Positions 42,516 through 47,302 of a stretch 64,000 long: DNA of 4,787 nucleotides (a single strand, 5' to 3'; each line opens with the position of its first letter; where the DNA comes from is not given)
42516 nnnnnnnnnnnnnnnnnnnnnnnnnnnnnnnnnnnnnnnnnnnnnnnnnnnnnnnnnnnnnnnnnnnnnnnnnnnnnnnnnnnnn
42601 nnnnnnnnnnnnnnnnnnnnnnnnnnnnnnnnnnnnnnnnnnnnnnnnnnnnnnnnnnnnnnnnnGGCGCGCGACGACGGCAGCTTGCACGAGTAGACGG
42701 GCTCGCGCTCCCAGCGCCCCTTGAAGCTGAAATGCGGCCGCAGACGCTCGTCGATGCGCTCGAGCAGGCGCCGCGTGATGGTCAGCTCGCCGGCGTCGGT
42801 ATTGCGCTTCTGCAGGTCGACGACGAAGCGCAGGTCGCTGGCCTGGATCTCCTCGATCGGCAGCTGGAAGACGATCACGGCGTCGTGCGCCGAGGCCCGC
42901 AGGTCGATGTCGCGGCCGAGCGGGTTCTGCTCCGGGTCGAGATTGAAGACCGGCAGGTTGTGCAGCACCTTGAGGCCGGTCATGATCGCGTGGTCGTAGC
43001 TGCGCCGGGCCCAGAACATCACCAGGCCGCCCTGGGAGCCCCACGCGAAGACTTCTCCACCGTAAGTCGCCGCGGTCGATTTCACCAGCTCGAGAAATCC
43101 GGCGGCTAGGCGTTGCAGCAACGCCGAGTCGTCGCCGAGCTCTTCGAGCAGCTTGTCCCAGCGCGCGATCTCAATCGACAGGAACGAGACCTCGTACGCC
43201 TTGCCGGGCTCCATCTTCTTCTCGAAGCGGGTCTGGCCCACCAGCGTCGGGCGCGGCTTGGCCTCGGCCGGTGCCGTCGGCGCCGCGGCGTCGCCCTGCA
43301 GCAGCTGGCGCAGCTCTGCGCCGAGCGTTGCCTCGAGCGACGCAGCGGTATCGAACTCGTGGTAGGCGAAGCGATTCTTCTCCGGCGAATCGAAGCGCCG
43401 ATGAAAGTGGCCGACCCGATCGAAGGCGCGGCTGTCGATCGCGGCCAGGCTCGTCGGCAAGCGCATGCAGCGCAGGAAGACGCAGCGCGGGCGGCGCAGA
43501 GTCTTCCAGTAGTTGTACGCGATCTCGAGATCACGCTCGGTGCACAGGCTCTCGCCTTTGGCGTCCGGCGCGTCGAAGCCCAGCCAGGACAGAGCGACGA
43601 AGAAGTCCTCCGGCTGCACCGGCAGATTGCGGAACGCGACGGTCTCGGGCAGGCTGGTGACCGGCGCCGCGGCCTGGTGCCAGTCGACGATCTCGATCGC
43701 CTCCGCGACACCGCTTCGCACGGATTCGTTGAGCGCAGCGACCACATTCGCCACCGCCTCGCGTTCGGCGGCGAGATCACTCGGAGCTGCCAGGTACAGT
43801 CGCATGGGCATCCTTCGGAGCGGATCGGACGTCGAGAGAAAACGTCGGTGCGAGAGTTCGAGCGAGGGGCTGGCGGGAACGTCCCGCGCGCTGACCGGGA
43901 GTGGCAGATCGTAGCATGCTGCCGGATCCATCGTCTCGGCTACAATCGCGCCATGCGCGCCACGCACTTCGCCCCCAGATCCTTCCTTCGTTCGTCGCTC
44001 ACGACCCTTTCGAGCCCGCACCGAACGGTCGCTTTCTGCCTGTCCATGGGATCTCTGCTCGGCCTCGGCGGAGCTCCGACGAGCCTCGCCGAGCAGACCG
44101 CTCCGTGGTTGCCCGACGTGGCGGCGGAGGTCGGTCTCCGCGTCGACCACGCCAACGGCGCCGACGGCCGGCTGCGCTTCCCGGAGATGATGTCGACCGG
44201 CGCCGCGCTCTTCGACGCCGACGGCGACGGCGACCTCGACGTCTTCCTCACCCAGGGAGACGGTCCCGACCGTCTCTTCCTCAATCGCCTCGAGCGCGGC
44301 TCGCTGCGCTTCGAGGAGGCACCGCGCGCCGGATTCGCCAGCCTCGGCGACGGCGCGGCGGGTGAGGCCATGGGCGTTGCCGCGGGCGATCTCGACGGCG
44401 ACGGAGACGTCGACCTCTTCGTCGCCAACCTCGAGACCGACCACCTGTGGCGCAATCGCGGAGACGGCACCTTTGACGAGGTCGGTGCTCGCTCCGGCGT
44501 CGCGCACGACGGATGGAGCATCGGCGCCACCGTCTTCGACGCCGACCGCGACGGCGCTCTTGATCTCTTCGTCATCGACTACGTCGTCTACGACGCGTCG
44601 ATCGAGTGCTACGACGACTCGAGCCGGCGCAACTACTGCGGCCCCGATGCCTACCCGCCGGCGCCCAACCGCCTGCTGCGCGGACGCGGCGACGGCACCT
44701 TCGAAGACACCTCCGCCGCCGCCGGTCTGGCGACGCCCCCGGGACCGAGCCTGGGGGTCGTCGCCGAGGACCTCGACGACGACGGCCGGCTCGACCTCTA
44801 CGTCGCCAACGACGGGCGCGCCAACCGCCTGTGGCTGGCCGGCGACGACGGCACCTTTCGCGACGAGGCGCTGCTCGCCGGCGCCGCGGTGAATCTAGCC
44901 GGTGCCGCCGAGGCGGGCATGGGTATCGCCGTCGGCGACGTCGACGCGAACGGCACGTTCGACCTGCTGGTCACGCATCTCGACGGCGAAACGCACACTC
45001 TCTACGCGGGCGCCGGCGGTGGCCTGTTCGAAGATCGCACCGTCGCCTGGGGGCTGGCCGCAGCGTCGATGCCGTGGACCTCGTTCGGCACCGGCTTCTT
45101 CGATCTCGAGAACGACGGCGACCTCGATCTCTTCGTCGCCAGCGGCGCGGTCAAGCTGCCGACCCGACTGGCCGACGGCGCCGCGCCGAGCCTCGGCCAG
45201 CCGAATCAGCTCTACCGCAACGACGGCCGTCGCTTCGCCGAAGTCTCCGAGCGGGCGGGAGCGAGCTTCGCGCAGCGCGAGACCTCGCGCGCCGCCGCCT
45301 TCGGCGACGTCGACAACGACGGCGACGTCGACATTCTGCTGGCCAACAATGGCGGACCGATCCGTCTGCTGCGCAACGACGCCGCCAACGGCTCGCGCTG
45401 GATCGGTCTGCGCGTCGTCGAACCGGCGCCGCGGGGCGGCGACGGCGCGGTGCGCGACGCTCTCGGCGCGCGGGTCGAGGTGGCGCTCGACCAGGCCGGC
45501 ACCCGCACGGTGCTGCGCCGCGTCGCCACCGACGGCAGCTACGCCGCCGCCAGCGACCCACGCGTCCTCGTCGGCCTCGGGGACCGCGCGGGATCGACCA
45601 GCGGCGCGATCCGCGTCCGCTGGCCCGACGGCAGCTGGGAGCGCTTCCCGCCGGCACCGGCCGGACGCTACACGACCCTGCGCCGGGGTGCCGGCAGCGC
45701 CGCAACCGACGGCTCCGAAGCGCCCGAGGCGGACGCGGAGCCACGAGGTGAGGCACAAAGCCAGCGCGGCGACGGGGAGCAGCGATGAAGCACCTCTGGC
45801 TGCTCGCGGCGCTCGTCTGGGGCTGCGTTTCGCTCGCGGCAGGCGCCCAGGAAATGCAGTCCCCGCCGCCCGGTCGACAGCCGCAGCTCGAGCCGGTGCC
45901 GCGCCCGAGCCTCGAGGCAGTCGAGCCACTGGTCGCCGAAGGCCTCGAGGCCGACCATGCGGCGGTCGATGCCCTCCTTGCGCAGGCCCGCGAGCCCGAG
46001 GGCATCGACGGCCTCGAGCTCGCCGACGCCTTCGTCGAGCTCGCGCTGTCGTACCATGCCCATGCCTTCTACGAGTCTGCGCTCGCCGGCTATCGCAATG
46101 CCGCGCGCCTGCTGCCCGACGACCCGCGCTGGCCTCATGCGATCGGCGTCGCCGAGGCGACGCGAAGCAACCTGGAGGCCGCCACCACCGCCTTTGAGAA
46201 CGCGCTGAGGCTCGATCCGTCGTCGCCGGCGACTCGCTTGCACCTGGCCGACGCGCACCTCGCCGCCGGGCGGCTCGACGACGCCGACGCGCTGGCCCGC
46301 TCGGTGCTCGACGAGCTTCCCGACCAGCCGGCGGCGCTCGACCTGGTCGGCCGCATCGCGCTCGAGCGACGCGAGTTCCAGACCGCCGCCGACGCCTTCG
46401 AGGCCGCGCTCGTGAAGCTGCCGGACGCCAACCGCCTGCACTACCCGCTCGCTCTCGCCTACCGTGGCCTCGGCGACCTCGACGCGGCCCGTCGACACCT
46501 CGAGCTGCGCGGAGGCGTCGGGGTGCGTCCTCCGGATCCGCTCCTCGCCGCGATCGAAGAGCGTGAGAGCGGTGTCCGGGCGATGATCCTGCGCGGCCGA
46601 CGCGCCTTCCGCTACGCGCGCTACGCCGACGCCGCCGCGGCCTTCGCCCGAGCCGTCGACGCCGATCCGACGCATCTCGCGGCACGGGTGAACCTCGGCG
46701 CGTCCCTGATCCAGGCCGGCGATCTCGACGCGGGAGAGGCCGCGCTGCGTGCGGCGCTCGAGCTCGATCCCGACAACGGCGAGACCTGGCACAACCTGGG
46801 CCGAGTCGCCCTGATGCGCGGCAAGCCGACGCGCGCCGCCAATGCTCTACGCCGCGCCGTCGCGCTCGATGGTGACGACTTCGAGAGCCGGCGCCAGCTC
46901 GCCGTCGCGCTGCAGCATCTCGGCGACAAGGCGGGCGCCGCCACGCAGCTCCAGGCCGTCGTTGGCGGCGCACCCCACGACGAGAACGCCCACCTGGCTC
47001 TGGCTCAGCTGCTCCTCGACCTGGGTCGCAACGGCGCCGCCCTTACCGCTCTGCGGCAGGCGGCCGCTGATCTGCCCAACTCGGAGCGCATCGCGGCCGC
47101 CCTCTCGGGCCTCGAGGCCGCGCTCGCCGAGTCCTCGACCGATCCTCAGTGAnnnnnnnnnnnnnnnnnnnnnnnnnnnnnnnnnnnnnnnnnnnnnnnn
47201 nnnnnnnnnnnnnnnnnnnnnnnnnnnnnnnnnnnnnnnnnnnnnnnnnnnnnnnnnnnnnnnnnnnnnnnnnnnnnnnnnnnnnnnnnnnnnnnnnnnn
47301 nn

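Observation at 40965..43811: Roughly 950-aa DUF4062 + pseudo-nucleotide-cyclase + helical-repeat protein divergent from the CRTAC1/TPR pair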

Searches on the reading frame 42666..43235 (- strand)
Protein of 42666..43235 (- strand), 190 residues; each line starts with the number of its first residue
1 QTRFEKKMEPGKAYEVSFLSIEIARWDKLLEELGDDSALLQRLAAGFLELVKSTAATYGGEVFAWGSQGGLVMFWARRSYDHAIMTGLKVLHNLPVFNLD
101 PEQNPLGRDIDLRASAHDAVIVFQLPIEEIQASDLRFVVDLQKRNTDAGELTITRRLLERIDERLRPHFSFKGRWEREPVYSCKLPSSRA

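Call 37: search_solved_structures(query=A3, max_evalue=10, show_alignments=4)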
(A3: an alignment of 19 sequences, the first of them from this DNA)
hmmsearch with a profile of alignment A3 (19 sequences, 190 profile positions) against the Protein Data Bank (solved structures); distinct sequences matched with E-value up to 10: 3.
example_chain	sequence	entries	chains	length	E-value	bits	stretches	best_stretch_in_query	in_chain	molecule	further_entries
6uvx_B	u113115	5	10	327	0.18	14.2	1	46-104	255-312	Phosphoenolpyruvate transferase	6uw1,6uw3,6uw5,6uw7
5mbg_A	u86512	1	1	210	0.37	13.2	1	23-98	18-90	Beta subunit of photoactivated adenylyl cyclase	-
4osn_A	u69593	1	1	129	0.43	13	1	35-76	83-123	Envelope glycoprotein B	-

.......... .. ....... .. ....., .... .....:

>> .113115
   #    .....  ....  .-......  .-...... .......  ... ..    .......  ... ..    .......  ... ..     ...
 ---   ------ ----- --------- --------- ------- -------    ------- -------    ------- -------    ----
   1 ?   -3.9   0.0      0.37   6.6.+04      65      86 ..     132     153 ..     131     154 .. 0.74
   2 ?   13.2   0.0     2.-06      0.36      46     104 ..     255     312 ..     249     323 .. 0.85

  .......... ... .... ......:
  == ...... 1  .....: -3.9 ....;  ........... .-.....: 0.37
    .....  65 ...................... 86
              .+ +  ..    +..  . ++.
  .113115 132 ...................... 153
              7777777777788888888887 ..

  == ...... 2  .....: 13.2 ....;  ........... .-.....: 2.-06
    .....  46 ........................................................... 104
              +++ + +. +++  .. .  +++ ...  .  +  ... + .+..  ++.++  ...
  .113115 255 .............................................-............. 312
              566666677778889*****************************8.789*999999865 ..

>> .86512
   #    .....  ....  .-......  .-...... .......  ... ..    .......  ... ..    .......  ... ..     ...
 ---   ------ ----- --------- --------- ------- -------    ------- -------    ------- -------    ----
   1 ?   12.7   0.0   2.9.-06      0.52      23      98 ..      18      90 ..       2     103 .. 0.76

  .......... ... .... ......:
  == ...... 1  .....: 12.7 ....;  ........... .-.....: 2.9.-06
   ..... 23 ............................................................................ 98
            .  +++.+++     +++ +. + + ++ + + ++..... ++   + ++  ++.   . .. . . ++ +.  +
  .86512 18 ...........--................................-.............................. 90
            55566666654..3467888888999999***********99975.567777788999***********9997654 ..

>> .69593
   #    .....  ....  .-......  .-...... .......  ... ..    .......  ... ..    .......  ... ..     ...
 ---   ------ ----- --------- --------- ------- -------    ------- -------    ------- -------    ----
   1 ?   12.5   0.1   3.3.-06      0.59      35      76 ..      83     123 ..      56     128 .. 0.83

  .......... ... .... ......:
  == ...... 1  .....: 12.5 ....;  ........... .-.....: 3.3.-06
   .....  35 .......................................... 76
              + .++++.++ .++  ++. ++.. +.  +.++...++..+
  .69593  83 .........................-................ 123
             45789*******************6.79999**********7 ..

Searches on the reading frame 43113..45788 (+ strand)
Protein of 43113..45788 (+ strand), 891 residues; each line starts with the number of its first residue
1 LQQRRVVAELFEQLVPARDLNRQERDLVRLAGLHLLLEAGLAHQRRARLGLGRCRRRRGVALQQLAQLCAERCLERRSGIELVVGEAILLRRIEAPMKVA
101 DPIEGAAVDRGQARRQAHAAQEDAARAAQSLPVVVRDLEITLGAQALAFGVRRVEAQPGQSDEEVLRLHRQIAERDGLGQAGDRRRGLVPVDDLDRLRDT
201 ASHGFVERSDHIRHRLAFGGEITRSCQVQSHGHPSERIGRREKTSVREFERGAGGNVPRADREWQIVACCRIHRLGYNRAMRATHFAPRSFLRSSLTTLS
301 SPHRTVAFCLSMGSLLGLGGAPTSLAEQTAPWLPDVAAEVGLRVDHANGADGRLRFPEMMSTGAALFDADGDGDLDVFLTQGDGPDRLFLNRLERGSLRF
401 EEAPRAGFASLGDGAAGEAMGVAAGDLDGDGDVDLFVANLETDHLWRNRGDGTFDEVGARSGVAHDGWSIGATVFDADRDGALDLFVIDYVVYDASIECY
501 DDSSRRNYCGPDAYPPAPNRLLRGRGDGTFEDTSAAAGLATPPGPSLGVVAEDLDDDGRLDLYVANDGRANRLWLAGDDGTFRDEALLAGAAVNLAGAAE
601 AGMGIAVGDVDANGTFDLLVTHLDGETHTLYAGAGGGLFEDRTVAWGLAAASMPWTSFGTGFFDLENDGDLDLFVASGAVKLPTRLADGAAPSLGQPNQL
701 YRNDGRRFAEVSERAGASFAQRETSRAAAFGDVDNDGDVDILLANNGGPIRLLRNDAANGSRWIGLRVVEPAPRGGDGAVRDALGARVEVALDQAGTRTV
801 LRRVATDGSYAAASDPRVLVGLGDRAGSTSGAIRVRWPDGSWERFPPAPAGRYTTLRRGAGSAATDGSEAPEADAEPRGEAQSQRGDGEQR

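Call 13: search_protein_families(library=pfam, proteins=[window:43113-45788:+], max_evalue=0.001)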
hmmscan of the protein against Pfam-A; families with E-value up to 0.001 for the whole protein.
window:43113-45788:+ (891 aa): 3 families
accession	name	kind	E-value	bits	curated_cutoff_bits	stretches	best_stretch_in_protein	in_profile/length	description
PF13517.12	FG-GAP_3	-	2.3e-40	137.4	26.9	5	426-487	1-61/61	FG-GAP-like repeat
PF07593.17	UnbV_ASPIC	-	2.2e-11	43.9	23.4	1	783-854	1-67/68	ASPIC and UnbV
PF01839.29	FG-GAP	-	1.2e-05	25.6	22.1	0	727-763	4-35/37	FG-GAP repeat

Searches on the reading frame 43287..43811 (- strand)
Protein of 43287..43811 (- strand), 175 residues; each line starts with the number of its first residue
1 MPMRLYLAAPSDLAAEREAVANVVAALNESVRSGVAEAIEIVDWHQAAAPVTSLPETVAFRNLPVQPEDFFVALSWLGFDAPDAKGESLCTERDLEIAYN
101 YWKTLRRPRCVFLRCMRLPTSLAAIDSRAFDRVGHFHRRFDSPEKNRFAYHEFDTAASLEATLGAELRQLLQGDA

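Call 29: find_homologous_proteins(query=A2, max_evalue=0.01)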
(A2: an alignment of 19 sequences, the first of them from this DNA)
Query A2 (19 sequences) (175 aa, profile of the alignment): 3 proteins with E <= 0.01 among 7721 candidates.
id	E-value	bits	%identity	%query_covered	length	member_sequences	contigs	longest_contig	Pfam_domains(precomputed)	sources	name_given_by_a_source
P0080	3.8e-61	224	57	91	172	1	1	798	-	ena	-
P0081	4.7e-57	210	56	99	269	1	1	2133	-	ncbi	ncbi:MAG: hypothetical protein AAGE94_23355, partial [Acidobacteriota bacterium]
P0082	1.9e-56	209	55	92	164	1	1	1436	-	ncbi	ncbi:MAG: hypothetical protein AAGF23_27365, partial [Acidobacteriota bacterium]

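Call 31: search_solved_structures(query=A2, max_evalue=10, show_alignments=2)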
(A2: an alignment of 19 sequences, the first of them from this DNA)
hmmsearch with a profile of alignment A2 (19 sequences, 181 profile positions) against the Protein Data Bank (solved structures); distinct sequences matched with E-value up to 10: 5.
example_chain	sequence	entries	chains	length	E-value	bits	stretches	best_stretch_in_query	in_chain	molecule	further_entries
3tr4_A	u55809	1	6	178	0.51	13.1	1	117-170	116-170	Inorganic pyrophosphatase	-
7nab_H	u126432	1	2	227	0.85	12.4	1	88-124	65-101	CV3-25 Fab Heavy Chain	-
7raq_H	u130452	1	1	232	0.87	12.4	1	88-124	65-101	CV3-25 Fab Heavy Chain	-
9nhp_H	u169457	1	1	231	1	12.1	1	89-124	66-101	GB-0669 Fab Heavy Chain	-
8hfq_m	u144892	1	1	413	1.2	11.9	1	70-113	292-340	Ferredoxin--NADP reductase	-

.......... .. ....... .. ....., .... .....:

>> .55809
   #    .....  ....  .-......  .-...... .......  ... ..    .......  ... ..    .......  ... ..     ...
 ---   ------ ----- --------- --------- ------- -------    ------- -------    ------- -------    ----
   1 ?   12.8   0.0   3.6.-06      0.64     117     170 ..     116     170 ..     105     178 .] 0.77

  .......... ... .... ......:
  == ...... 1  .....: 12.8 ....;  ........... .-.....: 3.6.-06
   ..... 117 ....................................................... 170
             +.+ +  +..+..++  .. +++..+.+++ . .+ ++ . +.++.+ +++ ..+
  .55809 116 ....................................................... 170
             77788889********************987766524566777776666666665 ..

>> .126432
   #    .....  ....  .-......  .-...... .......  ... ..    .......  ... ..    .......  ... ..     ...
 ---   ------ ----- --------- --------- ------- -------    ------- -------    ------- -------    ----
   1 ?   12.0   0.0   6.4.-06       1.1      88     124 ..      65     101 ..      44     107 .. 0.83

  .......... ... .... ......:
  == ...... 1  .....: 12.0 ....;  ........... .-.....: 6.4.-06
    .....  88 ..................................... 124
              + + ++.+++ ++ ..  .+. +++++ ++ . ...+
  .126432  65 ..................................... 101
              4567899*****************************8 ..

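Call 76: predict_structure(alignment_id=A2)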
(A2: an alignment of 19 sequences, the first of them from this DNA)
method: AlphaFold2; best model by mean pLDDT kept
length: 175 residues; sequences in the alignment: 19
mean_pLDDT: 93.3   pTM: 0.89
mean pLDDT of the five models: 93.3, 92.6, 92.6, 92.4, 91.3
residues with pLDDT >= 90: 149; 70-90: 21; 50-70: 5; < 50: 0
segments of 3 or more residues with pLDDT < 50: none
pLDDT, mean of each block of 10 residues (from residue 1): 95 97 95 80 96 95 96 97 81 96 94 97 95 96 90 97 96 78
secondary structure, 60 per line:
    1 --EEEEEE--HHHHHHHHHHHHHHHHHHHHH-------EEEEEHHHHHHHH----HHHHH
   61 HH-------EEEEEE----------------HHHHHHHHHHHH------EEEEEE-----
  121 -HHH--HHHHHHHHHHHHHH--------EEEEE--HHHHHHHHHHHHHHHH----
elements in order: E3-8 H11-31 E39-43 H44-51 H56-62 E70-75 H92-103 E110-115 H127-140 E149-153 H156-171

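Call 78: fold_search(model_id=the predicted structure, library=pdb)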
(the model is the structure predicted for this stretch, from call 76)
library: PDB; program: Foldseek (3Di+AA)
matches with E <= 10: 919; with E <= 0.001: 1
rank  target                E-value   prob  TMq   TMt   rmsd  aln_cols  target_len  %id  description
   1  7b6h                  4.3e-04  0.99  0.42  0.16  11.3       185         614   12  Drosophila melanogaster TRAPP C11 subunits region 1 to 718 (released 2021-06-09)
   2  8q6q_C                1.9e-03  0.99  0.44  0.45   7.4       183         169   16  Structure of human immunity related GTPase Q in complex with GABARAPL2. (released 2024-08-28)
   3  8q6q_D                2.8e-03  0.99  0.44  0.45   7.5       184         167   15  Structure of human immunity related GTPase Q in complex with GABARAPL2. (released 2024-08-28)
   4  6fsg                  4.2e-03  0.96  0.41  0.46   6.8       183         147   12  Crystal structure of oxidised Flavodoxin 1 from Bacillus cereus (1.27 A resolution) (released 2018-07-11)
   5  5vto_MODEL_1_A        2.0e-02  0.85  0.43  0.45   6.6       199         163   11  Solution Structure of BlsM (released 2018-05-23)
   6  9l10_A                2.0e-02  0.84  0.46  0.38   7.0       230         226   11  Crystal structure of flavin reductase (StnC) complexed with FMN (released 2025-11-19)
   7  7xho_M                2.0e-02  0.82  0.39  0.40   6.9       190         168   10  Structure of human inner kinetochore CCAN complex (released 2022-12-14)
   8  9lmq_D                3.1e-02  0.87  0.43  0.27   9.2       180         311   12  Cryo-EM structure of TIR-STING/c-di-GMP complex (released 2025-08-27)
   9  9lmq_A                3.3e-02  0.77  0.39  0.26   8.7       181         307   12  Cryo-EM structure of TIR-STING/c-di-GMP complex (released 2025-08-27)
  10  7jj0_C                3.3e-02  0.75  0.40  0.28   6.7       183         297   10  GTP-specific succinyl-CoA synthetase complexed with Mg-GMPPCP (released 2021-03-10)
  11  4jem_B                3.7e-02  0.84  0.42  0.47   7.8       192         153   13  Crystal structure of MilB complexed with cytidine 5'-monophosphate (released 2013-09-11)
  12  1ycd_B                4.0e-02  0.75  0.45  0.36   9.0       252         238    9  Crystal structure of yeast FSH1/YHR049W, a member of the serine hydrolase family (released 2005-05-10)
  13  1t5b_A                4.5e-02  0.44  0.37  0.34   9.7       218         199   17  Structural genomics, A protein from Salmonella typhimurium similar to E. coli acyl carrier protein phosphodiesterase (released 2004-08-03)
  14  2wwx_A                4.8e-02  0.80  0.45  0.46   7.9       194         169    8  Crystal structure of the SidM/DrrA(GEF/GDF domain)-Rab1(GTPase domain) complex (released 2009-12-08)
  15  3l9w_B                4.8e-02  0.57  0.40  0.24   6.9       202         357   11  KefC C-terminal domain in complex with KefF and GSH (released 2010-11-17)
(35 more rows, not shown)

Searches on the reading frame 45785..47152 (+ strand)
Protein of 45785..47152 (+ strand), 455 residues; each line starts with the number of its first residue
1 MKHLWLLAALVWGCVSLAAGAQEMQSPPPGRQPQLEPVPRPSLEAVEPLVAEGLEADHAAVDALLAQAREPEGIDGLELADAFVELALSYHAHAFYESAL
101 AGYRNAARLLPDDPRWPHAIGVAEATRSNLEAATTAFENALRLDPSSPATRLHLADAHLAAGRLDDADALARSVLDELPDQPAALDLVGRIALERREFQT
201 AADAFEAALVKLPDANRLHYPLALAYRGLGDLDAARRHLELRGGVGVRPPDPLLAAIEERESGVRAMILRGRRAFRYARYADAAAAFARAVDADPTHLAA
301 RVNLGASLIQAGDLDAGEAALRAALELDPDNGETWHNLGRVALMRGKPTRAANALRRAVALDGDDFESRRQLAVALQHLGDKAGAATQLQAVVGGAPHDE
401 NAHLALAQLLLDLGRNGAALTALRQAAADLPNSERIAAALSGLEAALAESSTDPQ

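Call 13: search_protein_families(library=pfam, proteins=[window:45785-47152:+], max_evalue=0.001)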
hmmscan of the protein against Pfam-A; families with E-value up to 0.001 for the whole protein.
window:45785-47152:+ (455 aa): 18 families
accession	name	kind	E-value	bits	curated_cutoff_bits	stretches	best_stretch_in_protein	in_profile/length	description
PF14559.12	TPR_19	-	2e-30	105.3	25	4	129-191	6-68/68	Tetratricopeptide repeat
PF07719.23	TPR_2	-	1.8e-27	93.5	27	1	333-364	2-33/34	Tetratricopeptide repeat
PF13432.12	TPR_16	-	2.3e-24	85.9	32.7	4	270-331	3-64/65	Tetratricopeptide repeat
PF13428.12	TPR_14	-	6.5e-24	82.4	23.5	2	299-340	2-43/44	Tetratricopeptide repeat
PF23914.1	TPR_CcmH_CycH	-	1.1e-23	84.2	42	2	320-433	38-154/158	Cytochrome c-type biogenesis protein H TPR domain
PF13431.12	TPR_17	-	9.1e-21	72.8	24.4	1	321-351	2-32/34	Tetratricopeptide repeat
PF13414.12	TPR_11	-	5.1e-18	64.9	26.8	1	127-162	7-42/42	TPR repeat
PF00515.34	TPR_1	-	1e-15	57.2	27.8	0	301-331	4-34/34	Tetratricopeptide repeat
PF13181.12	TPR_8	-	5.1e-15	54.7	25.7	0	300-331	3-34/34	Tetratricopeptide repeat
PF13371.12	TPR_9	-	2.2e-13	50.4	35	1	341-409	4-72/73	Tetratricopeptide repeat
PF12895.13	ANAPC3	-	2.9e-11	43.9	27.2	0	352-425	9-81/82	Anaphase-promoting complex, cyclosome, subunit 3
PF07721.20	TPR_4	-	2.6e-09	37.2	27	0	217-240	2-25/26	Tetratricopeptide repeat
PF13424.12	TPR_12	-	5.9e-09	36.4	30.1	1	299-361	4-74/77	Tetratricopeptide repeat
PF13174.12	TPR_6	-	7.2e-09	36.2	26.3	0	151-180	3-32/33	Tetratricopeptide repeat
PF25063.1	ARM_TT21_C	-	8.7e-07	29.4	35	1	152-223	99-171/209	Tetratricopeptide repeat protein 21 C-terminal ARM domain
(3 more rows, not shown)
